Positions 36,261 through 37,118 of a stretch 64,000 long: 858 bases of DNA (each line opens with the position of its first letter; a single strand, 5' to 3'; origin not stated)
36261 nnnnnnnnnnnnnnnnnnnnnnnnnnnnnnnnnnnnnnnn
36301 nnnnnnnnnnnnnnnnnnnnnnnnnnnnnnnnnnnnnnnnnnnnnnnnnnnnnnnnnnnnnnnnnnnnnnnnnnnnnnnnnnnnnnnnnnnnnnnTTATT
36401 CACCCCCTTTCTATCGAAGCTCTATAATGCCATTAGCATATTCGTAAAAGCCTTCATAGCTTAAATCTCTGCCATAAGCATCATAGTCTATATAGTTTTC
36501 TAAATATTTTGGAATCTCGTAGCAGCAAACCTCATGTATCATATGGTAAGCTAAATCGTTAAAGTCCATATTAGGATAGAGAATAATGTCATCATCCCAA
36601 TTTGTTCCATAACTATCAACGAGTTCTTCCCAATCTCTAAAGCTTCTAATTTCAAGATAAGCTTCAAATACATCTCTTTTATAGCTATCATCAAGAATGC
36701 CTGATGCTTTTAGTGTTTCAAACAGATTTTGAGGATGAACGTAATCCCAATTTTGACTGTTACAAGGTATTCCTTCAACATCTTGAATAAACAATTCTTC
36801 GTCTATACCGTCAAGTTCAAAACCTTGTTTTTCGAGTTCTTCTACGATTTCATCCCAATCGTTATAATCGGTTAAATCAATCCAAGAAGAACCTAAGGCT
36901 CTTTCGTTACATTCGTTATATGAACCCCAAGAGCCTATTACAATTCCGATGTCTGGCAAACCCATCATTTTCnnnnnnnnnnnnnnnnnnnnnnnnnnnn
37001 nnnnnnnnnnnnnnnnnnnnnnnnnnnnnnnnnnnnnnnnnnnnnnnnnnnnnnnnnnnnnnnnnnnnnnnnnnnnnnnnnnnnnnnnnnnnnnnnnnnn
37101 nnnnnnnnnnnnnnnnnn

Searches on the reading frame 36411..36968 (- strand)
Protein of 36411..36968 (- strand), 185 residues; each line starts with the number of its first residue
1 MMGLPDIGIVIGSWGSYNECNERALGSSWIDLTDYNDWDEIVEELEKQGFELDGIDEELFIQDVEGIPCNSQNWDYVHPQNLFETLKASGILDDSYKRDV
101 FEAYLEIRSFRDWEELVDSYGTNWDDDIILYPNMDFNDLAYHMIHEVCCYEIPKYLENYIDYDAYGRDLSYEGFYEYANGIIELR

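Call 97: search_protein_families(library=pfam, max_evalue=0.001, proteins=[window:36411-36968:-])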
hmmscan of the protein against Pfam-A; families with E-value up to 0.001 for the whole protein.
window:36411-36968:- (185 aa): 1 family
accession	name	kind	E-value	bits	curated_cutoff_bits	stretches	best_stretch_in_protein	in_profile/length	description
PF07275.16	ArdA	-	1.6e-18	68.2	27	1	11-180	3-152/155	Antirestriction protein (ArdA)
